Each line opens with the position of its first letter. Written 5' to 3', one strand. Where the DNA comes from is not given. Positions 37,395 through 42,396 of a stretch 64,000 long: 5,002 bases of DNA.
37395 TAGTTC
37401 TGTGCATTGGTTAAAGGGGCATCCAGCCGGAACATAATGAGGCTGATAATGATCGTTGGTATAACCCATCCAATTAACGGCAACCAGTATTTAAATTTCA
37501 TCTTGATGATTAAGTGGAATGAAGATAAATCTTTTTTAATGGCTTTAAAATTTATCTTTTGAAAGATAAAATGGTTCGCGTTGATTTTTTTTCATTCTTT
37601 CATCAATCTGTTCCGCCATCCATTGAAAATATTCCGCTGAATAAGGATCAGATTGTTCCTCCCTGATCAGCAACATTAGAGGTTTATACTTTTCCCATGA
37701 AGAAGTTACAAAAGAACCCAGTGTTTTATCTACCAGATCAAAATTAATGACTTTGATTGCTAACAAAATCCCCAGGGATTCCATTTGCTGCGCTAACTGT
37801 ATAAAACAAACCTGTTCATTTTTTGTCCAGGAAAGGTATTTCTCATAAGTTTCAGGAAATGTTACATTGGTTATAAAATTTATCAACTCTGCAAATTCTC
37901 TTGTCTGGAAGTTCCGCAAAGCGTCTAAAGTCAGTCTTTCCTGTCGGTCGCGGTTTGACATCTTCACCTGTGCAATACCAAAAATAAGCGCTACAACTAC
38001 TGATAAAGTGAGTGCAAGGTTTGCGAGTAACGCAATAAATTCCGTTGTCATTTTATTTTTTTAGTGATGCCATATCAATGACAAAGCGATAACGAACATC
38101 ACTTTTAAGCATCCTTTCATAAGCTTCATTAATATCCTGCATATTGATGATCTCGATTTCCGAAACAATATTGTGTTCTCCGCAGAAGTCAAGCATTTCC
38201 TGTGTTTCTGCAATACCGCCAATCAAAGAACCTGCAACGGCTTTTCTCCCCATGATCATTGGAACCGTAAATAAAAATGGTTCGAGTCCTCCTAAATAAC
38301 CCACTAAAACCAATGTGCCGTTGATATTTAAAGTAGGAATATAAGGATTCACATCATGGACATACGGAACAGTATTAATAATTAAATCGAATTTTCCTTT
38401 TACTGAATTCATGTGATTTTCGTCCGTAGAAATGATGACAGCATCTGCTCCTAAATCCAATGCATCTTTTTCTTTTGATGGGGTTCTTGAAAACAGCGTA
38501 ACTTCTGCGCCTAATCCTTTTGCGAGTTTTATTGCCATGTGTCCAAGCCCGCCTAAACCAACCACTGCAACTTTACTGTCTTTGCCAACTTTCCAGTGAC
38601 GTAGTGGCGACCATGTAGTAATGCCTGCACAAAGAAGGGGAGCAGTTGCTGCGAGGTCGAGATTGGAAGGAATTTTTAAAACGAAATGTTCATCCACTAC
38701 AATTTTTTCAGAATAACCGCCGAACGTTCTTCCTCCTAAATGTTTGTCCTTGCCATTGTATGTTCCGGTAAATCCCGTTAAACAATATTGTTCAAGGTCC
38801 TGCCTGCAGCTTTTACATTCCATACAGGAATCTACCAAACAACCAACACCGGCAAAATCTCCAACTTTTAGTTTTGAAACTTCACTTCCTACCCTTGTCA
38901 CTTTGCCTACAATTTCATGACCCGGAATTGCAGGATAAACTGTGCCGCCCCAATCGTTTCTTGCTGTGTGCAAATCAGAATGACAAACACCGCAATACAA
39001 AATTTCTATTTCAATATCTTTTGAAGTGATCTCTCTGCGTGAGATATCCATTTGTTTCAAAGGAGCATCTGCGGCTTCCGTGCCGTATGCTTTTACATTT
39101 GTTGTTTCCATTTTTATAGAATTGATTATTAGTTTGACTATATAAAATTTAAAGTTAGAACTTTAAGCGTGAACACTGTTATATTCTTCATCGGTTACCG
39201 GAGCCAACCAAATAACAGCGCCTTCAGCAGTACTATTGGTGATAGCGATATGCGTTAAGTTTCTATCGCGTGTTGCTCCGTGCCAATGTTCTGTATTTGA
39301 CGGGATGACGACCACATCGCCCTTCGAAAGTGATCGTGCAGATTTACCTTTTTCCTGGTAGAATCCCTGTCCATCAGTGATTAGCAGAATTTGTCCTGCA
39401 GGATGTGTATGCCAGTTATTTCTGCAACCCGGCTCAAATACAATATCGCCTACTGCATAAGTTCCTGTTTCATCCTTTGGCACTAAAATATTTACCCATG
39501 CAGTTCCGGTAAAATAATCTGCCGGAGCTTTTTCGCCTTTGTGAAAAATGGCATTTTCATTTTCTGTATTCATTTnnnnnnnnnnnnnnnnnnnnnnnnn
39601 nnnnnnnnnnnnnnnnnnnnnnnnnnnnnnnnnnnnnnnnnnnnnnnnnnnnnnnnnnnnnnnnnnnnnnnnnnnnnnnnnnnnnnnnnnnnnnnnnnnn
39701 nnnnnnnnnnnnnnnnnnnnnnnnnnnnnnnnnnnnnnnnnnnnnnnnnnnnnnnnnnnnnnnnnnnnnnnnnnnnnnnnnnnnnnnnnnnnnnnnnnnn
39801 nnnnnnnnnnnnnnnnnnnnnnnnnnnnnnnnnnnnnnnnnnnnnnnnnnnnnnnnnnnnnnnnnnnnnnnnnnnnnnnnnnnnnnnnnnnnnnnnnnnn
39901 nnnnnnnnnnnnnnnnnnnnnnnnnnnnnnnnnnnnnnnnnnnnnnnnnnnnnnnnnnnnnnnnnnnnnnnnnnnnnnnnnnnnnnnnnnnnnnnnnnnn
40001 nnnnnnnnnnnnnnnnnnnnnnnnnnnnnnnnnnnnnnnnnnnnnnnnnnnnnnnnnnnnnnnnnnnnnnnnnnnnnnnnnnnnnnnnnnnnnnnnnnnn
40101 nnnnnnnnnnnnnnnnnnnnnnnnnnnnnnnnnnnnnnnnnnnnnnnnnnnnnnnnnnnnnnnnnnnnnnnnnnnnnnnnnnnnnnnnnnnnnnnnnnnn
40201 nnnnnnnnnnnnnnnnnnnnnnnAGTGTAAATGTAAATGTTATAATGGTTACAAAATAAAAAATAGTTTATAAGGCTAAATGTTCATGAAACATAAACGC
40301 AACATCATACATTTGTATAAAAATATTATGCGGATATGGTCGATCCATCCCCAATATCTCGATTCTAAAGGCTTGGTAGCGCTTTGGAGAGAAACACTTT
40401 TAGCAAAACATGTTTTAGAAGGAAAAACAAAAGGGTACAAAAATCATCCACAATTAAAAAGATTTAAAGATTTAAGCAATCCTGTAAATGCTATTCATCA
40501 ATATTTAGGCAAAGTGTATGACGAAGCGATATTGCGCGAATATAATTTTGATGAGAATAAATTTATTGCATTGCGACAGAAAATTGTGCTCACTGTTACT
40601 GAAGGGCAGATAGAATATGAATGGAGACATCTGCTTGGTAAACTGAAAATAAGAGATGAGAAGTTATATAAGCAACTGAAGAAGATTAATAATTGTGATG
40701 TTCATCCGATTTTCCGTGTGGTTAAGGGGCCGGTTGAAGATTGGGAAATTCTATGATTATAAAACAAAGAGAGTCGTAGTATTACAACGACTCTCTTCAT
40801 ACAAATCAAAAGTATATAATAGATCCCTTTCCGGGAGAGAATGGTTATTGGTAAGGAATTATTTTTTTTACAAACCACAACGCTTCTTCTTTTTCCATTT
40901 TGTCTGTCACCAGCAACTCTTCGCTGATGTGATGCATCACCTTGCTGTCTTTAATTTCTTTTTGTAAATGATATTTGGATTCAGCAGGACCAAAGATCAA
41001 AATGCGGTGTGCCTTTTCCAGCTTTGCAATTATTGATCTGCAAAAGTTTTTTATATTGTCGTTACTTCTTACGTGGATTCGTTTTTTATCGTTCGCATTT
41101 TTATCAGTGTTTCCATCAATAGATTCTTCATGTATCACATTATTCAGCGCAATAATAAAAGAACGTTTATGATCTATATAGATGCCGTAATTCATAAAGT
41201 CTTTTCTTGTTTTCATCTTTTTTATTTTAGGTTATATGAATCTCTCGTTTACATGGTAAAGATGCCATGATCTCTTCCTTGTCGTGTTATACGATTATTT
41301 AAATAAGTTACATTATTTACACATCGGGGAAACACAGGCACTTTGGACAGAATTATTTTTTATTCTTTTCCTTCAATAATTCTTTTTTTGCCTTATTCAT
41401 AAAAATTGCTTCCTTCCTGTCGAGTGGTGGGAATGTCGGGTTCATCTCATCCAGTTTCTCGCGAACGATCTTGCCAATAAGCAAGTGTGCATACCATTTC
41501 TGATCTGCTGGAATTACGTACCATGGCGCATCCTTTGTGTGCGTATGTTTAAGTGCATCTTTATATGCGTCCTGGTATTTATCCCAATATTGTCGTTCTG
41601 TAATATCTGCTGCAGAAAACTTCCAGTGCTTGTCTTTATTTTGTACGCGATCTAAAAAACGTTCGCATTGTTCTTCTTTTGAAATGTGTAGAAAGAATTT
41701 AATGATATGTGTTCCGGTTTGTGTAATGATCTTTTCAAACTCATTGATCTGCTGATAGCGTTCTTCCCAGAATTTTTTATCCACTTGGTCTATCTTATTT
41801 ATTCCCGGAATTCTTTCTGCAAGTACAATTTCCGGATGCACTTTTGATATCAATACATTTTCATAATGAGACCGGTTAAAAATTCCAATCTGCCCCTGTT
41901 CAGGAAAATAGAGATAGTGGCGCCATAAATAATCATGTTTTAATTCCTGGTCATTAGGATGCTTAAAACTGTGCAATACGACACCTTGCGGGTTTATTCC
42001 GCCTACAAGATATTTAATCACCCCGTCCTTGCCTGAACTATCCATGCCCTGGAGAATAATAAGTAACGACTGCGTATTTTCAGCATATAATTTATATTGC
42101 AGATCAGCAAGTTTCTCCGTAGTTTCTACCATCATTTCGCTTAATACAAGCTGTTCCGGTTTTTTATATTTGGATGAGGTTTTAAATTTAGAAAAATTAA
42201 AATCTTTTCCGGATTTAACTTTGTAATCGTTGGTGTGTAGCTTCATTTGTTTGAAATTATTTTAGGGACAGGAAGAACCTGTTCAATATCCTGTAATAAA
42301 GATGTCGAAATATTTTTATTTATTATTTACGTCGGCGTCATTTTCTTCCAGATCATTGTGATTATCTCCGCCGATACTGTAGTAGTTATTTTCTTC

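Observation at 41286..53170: Rigidly spaced tripartite motif upstream of six transcription units defines a candidate stress regulon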

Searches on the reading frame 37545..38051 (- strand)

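Call 15: search_protein_families(library=pfam, proteins=[window:37545-38051:-], max_evalue=0.01)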
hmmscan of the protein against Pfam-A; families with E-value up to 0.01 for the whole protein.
window:37545-38051:- (168 aa): 1 family
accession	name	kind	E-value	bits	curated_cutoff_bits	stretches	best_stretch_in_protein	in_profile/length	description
PF15956.11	DUF4760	-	1e-12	48.9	25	1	16-148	2-140/141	Domain of unknown function (DUF4760)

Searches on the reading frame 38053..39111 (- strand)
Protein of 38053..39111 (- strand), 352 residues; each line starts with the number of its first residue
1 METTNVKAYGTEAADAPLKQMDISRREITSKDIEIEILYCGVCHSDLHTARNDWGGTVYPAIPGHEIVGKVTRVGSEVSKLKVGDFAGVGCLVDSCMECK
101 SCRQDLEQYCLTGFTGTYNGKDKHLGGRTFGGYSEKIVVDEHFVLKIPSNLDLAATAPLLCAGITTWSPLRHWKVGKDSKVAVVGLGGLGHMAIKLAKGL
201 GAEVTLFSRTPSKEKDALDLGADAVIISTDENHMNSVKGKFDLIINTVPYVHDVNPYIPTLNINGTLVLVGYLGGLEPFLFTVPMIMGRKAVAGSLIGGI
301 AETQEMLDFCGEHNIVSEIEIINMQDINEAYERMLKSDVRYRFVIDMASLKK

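Call 15: search_protein_families(library=pfam, proteins=[window:38053-39111:-], max_evalue=0.01)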
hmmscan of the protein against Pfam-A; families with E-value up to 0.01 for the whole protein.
window:38053-39111:- (352 aa): 7 families
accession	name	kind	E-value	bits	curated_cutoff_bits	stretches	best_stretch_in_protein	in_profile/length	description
PF08240.17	ADH_N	-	1.1e-24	87.1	23.5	1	31-148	3-103/104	Alcohol dehydrogenase GroES-like domain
PF00107.32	ADH_zinc_N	-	7.2e-21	74.9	31.8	1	188-310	1-127/129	Zinc-binding dehydrogenase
PF01262.27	AlaDh_PNT_C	-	1.1e-07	31.9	23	1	178-248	28-100/214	Alanine dehydrogenase/PNT, C-terminal domain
PF02826.25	2-Hacid_dh_C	-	6.8e-05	22.8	25.1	1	177-224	35-82/178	D-isomer specific 2-hydroxyacid dehydrogenase, NAD binding domain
PF03446.21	NAD_binding_2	-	0.00024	21.6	21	1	180-258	1-73/161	NAD binding domain of 6-phosphogluconate dehydrogenase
PF02558.23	ApbA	-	0.00076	19.6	22.2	1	181-254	1-80/150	Ketopantoate reductase PanE/ApbA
PF13602.12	ADH_zinc_N_2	-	0.0046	18.3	27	1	220-334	1-123/134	Zinc-binding dehydrogenase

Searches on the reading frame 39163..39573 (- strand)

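Call 10: search_protein_families(library=pfam, proteins=[window:39163-39573:-], max_evalue=0.01)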
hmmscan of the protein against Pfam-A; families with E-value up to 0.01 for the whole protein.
window:39163-39573:- (136 aa): 4 families
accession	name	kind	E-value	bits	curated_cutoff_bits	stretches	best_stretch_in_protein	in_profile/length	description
PF07883.17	Cupin_2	-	5.4e-11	42.5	27.2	1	44-107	3-65/70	Cupin domain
PF00190.28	Cupin_1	-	2.1e-08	34.3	22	1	42-123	36-124/151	Cupin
PF02311.25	AraC_binding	-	1.1e-05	25.6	21.1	1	53-111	17-76/135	AraC-like ligand binding domain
PF03079.20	ARD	-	2.9e-05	24.8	27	1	55-106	88-143/157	ARD/ARD' family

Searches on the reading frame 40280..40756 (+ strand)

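Call 10: search_protein_families(library=pfam, proteins=[window:40280-40756:+], max_evalue=0.01)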
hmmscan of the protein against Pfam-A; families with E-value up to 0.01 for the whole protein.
window:40280-40756:+ (158 aa): 1 family
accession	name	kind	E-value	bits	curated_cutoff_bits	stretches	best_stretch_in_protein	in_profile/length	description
PF03013.19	Pyr_excise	-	9.3e-24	84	23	1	17-94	1-79/81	Pyrimidine dimer DNA glycosylase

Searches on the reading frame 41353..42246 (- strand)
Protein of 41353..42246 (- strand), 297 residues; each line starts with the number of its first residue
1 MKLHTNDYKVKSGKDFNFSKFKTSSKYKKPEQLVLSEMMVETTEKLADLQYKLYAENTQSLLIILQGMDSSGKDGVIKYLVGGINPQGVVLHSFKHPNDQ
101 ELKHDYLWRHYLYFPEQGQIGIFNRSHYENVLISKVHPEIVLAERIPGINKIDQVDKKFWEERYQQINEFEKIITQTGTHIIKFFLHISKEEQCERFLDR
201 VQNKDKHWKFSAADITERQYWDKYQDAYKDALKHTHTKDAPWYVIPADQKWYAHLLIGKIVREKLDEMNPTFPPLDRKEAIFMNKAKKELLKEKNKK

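Call 10: search_protein_families(library=pfam, proteins=[window:41353-42246:-], max_evalue=0.01)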
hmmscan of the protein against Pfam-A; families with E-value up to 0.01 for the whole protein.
window:41353-42246:- (297 aa): 1 family
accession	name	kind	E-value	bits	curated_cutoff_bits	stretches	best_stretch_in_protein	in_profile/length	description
PF03976.20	PPK2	-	1.3e-64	218.3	22.3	1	39-270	11-226/229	Polyphosphate kinase 2 (PPK2)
